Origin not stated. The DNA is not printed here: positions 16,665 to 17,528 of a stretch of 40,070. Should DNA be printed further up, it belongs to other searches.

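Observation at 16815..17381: HslV/20S-proteasome-beta-like threonine peptidase where the prohead protease should be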

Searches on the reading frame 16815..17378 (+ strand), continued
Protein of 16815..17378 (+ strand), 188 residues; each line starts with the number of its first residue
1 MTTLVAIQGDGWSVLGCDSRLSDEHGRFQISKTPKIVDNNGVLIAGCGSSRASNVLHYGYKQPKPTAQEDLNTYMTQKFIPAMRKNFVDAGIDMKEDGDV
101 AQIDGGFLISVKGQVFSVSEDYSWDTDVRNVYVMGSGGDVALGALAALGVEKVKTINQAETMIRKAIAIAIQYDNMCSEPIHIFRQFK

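Call 19: get_annotated_region(hit=H1, flank=7000)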
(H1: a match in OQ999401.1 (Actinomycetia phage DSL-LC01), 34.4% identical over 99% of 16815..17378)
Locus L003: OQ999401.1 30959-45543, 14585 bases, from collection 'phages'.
description: Actinomycetia phage DSL-LC01, complete genome.
organism: Actinomycetia phage DSL-LC01 (NCBI taxid 3058956)
taxonomy: Viruses; Duplodnaviria; Heunggongvirae; Uroviricota; Caudoviricetes
host: Actinomycetia bacterium; source: water sample of Dishui Lake; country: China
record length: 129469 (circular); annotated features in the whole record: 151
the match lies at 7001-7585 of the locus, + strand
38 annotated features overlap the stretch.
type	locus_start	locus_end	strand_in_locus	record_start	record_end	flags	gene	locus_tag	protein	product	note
CDS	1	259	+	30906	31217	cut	-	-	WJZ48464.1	hypothetical protein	-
CDS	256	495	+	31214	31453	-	-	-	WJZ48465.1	hypothetical protein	-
CDS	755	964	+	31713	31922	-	-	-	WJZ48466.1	hypothetical protein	-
CDS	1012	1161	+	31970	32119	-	-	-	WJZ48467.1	hypothetical protein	-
CDS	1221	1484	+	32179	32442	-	-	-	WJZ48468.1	hypothetical protein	-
CDS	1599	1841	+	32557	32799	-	-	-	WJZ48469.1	hypothetical protein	-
CDS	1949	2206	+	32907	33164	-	-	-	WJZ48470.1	hypothetical protein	-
CDS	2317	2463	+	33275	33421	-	-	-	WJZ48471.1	hypothetical protein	-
CDS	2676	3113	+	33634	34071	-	-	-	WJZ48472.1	hypothetical protein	-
CDS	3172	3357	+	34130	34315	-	-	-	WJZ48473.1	hypothetical protein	-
CDS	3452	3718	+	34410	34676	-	-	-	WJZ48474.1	hypothetical protein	-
CDS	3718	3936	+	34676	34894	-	-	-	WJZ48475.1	hypothetical protein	-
CDS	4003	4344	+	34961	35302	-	-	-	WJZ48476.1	hypothetical protein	-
CDS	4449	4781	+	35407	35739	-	-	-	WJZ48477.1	hypothetical protein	-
CDS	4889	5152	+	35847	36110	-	-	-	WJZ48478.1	hypothetical protein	-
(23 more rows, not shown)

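Call 20: get_annotated_region(hit=H6, flank=6000)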
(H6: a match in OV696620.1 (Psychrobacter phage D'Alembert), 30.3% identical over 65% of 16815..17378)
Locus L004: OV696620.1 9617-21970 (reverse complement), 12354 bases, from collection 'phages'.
description: Psychrobacter phage D'Alembert genome assembly, complete genome: monopartite.
organism: Psychrobacter phage D'Alembert (NCBI taxid 2891959)
taxonomy: Viruses; Duplodnaviria; Heunggongvirae; Uroviricota; Caudoviricetes
host: -; source: French washed-rind cheese surface; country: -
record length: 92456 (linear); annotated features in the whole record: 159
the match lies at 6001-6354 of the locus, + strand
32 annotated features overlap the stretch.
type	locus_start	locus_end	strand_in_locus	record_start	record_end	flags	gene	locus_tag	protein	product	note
CDS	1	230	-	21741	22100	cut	-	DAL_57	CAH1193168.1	Endolytic pepdydoglycan transglycosylase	-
CDS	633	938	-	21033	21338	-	-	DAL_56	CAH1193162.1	Putative chaperonin protein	-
CDS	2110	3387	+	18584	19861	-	-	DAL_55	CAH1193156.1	Hypothetical protein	-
CDS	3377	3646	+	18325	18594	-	-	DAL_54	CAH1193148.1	Hypothetical protein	-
CDS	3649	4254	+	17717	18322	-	-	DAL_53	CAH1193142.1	S-adenosylmethionine-dependent methyltransferase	-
CDS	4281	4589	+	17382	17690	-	-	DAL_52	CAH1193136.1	DNA methylase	-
CDS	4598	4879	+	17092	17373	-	-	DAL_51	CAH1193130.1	Hypothetical protein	-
CDS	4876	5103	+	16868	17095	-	-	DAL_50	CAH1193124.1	Hypothetical protein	-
CDS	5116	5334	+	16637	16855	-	-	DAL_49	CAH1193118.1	Hypothetical protein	-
CDS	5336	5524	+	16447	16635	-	-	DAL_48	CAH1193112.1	Hypothetical protein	-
CDS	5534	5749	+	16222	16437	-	-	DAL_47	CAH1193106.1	Hypothetical protein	-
CDS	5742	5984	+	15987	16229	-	-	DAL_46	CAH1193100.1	Hypothetical protein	-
CDS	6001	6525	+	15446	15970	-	-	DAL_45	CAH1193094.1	Ntn_hydrolase-like protein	-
CDS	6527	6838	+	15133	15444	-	-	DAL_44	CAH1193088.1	Hypothetical protein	-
CDS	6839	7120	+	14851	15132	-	-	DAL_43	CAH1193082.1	Hypothetical protein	-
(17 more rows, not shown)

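Call 21: get_annotated_region(hit=H7, flank=5000)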
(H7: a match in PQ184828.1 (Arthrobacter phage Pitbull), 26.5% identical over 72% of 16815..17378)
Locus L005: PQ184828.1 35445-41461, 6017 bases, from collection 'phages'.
description: Arthrobacter phage Pitbull, complete genome.
organism: Arthrobacter phage Pitbull (NCBI taxid 3251008)
taxonomy: Viruses; Duplodnaviria; Heunggongvirae; Uroviricota; Caudoviricetes
host: Arthrobacter globiformis B-2979; source: soil; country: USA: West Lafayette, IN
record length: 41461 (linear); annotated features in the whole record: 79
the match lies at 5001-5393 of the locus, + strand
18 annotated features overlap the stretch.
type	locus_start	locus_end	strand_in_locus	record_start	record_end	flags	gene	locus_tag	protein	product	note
CDS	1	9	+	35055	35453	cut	62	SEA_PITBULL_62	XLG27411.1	hypothetical protein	-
CDS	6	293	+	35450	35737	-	63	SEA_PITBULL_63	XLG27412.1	hypothetical protein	-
CDS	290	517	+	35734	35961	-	64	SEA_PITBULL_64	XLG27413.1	hypothetical protein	-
CDS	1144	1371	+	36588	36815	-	65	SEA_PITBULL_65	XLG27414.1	hypothetical protein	-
CDS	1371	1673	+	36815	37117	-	66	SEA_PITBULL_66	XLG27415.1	hypothetical protein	-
CDS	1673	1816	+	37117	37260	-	67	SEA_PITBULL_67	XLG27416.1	hypothetical protein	-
CDS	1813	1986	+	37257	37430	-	68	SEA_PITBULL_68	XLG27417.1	hypothetical protein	-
CDS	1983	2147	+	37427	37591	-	69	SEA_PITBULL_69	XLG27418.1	hypothetical protein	-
CDS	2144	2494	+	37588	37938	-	70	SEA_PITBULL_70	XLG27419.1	hypothetical protein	-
CDS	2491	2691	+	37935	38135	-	71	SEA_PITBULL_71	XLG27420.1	hypothetical protein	-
CDS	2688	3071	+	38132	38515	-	72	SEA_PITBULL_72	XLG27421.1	hypothetical protein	-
CDS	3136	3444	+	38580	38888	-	73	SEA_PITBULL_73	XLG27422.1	hypothetical protein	-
CDS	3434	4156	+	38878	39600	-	74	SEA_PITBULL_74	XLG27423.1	helix-turn-helix DNA binding domain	-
CDS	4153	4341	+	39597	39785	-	75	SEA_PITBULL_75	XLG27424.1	hypothetical protein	-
CDS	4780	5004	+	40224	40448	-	76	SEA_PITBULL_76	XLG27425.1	hypothetical protein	-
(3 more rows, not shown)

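Call 30: find_encoding_contigs(protein=P0085, flank=10000, max_places=3)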
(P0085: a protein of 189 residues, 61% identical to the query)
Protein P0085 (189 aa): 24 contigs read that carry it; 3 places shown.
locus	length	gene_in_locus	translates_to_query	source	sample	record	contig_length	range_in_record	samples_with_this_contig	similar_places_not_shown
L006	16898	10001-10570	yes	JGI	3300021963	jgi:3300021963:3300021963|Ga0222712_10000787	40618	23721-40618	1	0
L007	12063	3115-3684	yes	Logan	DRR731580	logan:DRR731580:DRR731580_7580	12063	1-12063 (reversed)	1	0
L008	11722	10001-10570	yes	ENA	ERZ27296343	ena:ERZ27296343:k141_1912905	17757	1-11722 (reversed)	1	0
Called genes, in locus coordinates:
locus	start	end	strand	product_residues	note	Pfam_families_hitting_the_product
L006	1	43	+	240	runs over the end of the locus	-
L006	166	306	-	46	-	-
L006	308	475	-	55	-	PF09723:Zn_ribbon_8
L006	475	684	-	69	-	-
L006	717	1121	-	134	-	-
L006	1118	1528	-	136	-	PF02467:Whib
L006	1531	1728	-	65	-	-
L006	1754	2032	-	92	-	-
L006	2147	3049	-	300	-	PF13522:GATase_6 (weak)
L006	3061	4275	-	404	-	PF12224:Amidoligase_2 (faint)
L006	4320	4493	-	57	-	-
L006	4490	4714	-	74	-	-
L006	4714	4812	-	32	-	-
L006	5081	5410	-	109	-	-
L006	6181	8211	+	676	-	-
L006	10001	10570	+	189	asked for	-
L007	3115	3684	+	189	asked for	-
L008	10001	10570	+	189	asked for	-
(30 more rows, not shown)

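Call 33: predict_structure(alignment_id=A2)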
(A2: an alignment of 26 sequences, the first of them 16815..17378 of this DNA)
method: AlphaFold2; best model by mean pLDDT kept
length: 188 residues; sequences in the alignment: 26
mean_pLDDT: 89.2   pTM: 0.87
mean pLDDT of the five models: 89.2, 88.3, 78.2, 71.4, 50.2
residues with pLDDT >= 90: 110; 70-90: 66; 50-70: 12; < 50: 0
segments of 3 or more residues with pLDDT < 50: none
pLDDT, mean of each block of 10 residues (from residue 1): 94 95 82 86 82 72 90 94 88 76 78 93 91 94 97 96 98 92 96
secondary structure, 60 per line:
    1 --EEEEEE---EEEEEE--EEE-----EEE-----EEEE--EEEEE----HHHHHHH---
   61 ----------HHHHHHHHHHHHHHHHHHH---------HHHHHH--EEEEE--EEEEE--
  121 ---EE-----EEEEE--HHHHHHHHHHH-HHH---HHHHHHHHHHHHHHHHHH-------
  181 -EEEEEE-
elements in order: E3-8 E12-17 E20-22 E28-30 E36-39 E42-46 H51-57 H71-89 H99-104 E107-111 E114-118 E131-135 H138-148 H156-173 E182-187
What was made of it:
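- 16815..17381 (+): Proteasome-beta/HslV/BPH-like Thr1 peptidase gene (188 aa, no propeptide, no C-terminal extension). AF2 model pLDDT 89 (call 33).
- On Proteasome-beta/HslV superfamily (Pfam PF00227, MEROPS T1, Ntn hydrolases): AF2 model with pLDDT 89.2 and pTM 0.87 (call 33).
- It has no extension that could target it to the capsid, since the 188 aa are just the catalytic fold (call 33). There is no targeting extension (call 33).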

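Call 38: fold_search(model_id=the predicted structure, library=pdb)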
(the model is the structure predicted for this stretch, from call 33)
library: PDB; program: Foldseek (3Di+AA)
matches with E <= 10: 1568; with E <= 0.001: 1102
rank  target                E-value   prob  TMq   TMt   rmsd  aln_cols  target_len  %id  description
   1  4hnz_A                2.7e-10  1.00  0.67  0.72   5.4       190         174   18  Crystal structure of eukaryotic HslV from Trypanosoma brucei (released 2013-07-10)
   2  4ho7_A                4.7e-10  1.00  0.66  0.71   5.4       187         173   18  Crystal structure of eukaryotic HslV from Trypanosoma brucei (released 2013-07-10)
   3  6kr1_D                5.9e-10  1.00  0.65  0.69   5.2       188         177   16  ATP dependent protease HslV from Staphylococcus aureus (released 2020-07-15)
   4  6kr1_A                1.1e-09  1.00  0.64  0.68   5.8       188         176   19  ATP dependent protease HslV from Staphylococcus aureus (released 2020-07-15)
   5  5ovs_J                1.7e-09  1.00  0.75  0.76   3.6       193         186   17  Thiobacillus denitrificans BPH (released 2017-12-06)
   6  1yyf_C                1.7e-09  1.00  0.68  0.71   4.5       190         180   16  Correction of X-ray Intensities from an HslV-HslU co-crystal containing lattice translocation defects (released 2005-07-12)
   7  1g3i_G                2.3e-09  1.00  0.66  0.71   5.4       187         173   18  CRYSTAL STRUCTURE OF THE HSLUV PROTEASE-CHAPERONE COMPLEX (released 2000-11-22)
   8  5ovs_A                2.4e-09  1.00  0.75  0.76   3.7       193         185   16  Thiobacillus denitrificans BPH (released 2017-12-06)
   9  5ovs_K                2.4e-09  1.00  0.75  0.75   3.8       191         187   17  Thiobacillus denitrificans BPH (released 2017-12-06)
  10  3ty6_A                2.5e-09  1.00  0.66  0.69   4.6       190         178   15  ATP-dependent Protease HslV from Bacillus anthracis str. Ames (released 2011-10-05)
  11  5ovu_A                2.9e-09  1.00  0.75  0.75   3.8       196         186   18  Cupriavidus metallidurans BPH (released 2017-12-06)
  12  1m4y_A                3.5e-09  1.00  0.63  0.69   5.1       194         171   18  Crystal structure of HslV from Thermotoga maritima (released 2003-05-06)
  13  5ovu_B                3.7e-09  1.00  0.75  0.76   3.8       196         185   17  Cupriavidus metallidurans BPH (released 2017-12-06)
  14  6kr1_C                6.0e-09  1.00  0.57  0.63   7.3       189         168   16  ATP dependent protease HslV from Staphylococcus aureus (released 2020-07-15)
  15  1e94_A                6.3e-09  1.00  0.66  0.71   5.2       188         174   15  HslV-HslU from E.coli (released 2000-11-17)
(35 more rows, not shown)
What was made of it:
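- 16815..17381 (+): Foldseek matches to HslV, BPH and 20S beta (call 38).
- On Proteasome-beta/HslV superfamily (Pfam PF00227, MEROPS T1, Ntn hydrolases): All top Foldseek PDB hits are HslV, BPH or 20S beta at probability 1.00 (call 38).
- On BPH: Identity is about 17% (call 38).
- On Prohead (capsid maturation) proteases: The fold is proteasome-like (calls 33, 38).
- Closest known: BPH. Same: It gives the best TM-score, 0.75 (call 38).
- BPH-like features: the highest TM-scores are to BPH (0.75 against 0.63-0.68 for HslV, call 38).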

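Call 43: find_related_loci(query=A1, collection=genome_contigs, flank=8000)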
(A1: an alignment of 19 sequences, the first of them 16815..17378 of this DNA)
Query A1 (188 aa) in genome_contigs; peptide patterns used: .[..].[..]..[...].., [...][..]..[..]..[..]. (x = any residue, [..] = any of these).
29 stretches matched a pattern; 5 encode a relative of the query (tblastn E <= 1e-3); 5 distinct loci.
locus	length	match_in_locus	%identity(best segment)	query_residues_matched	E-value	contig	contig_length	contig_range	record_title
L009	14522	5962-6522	91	1-187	7e-120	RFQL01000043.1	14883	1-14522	MAG: Burkholderiaceae bacterium isolate WB4_2_1091 contig_100_42, whole genome shotgun sequence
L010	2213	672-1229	56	1-186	2e-69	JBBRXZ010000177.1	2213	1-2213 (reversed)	MAG: Candidatus Saccharimonadales bacterium isolate La5_maxbin2.247 La5_maxbin2.247_K_850541_L_2213_cov_34.1096, whole g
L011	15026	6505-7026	56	1-174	1e-65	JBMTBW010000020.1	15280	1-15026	MAG: Candidatus Nanopelagicaceae bacterium isolate LKB_V4_S16_10percent_ser_maxbin.001 NODE_123_length_15280_cov_16.0289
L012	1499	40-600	54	1-186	7e-68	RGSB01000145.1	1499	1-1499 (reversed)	MAG: Actinomycetota bacterium isolate WB8_2xO_007 contig_100_144, whole genome shotgun sequence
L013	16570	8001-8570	49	1-187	3e-58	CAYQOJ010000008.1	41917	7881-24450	MAG TPA_asm: uncultured Methylococcus sp. isolate SRP193358_co1_668 genome assembly, contig: NODE_1780_length_41917_cov_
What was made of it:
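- Tried and rejected: The single scan of bacterial genomes returned only 5 MAG contigs that look like mis-binned phage DNA, and no cellular relatives (call 43).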

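Call 44: find_related_loci(query=A1, collection=viral_contigs, flank=7000)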
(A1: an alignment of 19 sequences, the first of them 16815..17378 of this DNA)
Query A1 (188 aa) in viral_contigs; peptide patterns used: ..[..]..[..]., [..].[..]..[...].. (x = any residue, [..] = any of these).
598 stretches matched a pattern (row limit reached: there are more); 549 encode a relative of the query (tblastn E <= 1e-3); the best 80 are kept; 80 distinct loci.
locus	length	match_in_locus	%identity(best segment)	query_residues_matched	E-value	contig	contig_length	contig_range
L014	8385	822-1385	96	1-188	1e-125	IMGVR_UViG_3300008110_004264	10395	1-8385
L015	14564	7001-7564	97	1-188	1e-125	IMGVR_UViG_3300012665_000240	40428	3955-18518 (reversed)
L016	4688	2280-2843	97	1-188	4e-126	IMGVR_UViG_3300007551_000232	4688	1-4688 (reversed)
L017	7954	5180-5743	97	1-188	4e-125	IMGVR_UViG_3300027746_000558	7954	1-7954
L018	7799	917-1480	97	1-188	4e-125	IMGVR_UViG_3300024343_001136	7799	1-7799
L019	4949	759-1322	97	1-188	7e-126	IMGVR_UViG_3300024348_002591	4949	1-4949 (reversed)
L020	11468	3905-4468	96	1-188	7e-125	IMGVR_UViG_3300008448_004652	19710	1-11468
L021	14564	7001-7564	96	1-188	1e-124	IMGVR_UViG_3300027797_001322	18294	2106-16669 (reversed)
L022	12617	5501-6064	96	1-188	1e-124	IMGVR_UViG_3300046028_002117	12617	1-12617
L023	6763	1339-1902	96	1-188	2e-124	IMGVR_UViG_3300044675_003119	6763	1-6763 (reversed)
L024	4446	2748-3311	96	1-188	8e-126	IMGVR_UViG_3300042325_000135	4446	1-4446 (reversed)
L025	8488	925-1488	96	1-188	2e-124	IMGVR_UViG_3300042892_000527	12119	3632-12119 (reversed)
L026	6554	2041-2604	97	1-188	3e-124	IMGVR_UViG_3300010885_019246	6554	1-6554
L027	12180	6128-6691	97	1-188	3e-124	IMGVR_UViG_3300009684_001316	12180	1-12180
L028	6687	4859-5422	95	1-188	1e-123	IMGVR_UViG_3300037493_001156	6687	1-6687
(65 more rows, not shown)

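Call 49: search_protein_families(library=pfam, proteins=[L011:5953-6465:+, L011:6505-7068:+, L011:7133-8068:+, L011:8584-9297:+, L011:9293-11683:+, L011:4977-5564:-, L011:2891-3280:-, L011:3338-3754:+, L011:127-591:-, L011:12441-12962:-], max_evalue=0.01)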
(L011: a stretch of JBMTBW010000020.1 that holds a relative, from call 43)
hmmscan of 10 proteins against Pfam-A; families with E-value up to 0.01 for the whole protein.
L011:5953-6465:+ (171 aa): 1 family
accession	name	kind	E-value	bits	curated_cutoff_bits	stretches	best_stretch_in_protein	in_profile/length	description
PF13619.11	KTSC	-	3.9e-05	23.7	25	1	79-140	7-52/58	KTSC domain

L011:6505-7068:+ (188 aa): 1 family
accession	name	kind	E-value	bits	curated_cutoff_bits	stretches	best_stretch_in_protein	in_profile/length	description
PF00227.31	Proteasome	-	1.4e-06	28.5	22.4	1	130-182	134-185/189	Proteasome subunit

L011:7133-8068:+ (312 aa): 2 families
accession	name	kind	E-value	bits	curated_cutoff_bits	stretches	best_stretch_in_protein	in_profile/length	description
PF03793.24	PASTA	-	1e-05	25.8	23.2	0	170-198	2-30/64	PASTA domain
PF12195.14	End_beta_barrel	-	3.2e-05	24.2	35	1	205-270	3-70/83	Beta barrel domain of bacteriophage endosialidase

L011:8584-9297:+ (238 aa): 0 families

L011:9293-11683:+ (797 aa): 0 families

L011:4977-5564:- (196 aa): 0 families

L011:2891-3280:- (130 aa): 0 families

L011:3338-3754:+ (139 aa): 0 families

L011:127-591:- (155 aa): 1 family
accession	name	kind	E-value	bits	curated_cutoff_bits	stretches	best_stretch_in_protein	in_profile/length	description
PF02467.21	Whib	-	5.6e-12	46.5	23.6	1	29-97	1-62/65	Transcription factor WhiB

L011:12441-12962:- (174 aa): 2 families
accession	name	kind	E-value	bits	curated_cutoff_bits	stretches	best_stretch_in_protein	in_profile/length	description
PF18896.5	SLT_3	-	4.6e-16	59.5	27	1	60-148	5-87/89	Lysozyme like domain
PF01464.25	SLT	-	6e-05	23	21.3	1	69-138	14-76/117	Transglycosylase SLT domain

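Call 51: search_protein_representatives(alignment_id=A2)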
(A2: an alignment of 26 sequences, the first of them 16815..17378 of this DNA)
Query: 26 sequences, 189 profile positions. Proteins with E-value up to 0.001 (for the whole library): 5034; up to 1e-10: 1651; up to 1e-30: 51. The best 150 are listed.
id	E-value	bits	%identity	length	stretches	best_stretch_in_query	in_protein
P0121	5.5e-87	306.6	-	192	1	1-189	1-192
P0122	2.3e-77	275.2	-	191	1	1-188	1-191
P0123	4.6e-75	267.7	-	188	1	1-187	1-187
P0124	9.5e-72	256.9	-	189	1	1-188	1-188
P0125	3.3e-61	222.6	-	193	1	1-188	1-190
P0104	1.3e-59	217.4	-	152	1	1-117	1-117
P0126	1.4e-58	214.0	-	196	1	1-188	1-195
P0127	1.8e-57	210.4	-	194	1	1-187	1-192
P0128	5.1e-57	208.9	-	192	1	1-188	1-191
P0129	9.9e-57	207.9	-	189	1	1-187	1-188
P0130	1.7e-56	207.2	-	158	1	1-109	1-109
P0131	4.0e-53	196.2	-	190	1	1-187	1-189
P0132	1.0e-51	191.6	-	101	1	1-101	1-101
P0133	7.2e-46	172.5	-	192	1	1-188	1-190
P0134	3.9e-45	170.1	-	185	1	1-188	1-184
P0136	3.7e-44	166.9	-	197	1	1-187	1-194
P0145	2.2e-40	154.6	-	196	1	1-188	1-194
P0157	2.6e-35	138.1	-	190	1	1-188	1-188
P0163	3.0e-33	131.4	-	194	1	1-188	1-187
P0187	1.4e-26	109.6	-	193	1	1-185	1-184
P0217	2.5e-21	92.5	-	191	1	1-183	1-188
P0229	1.4e-20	90.1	-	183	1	1-186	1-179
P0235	2.0e-20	89.6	-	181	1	1-181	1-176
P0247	7.9e-20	87.6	-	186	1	1-184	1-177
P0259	2.9e-19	85.8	-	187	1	1-183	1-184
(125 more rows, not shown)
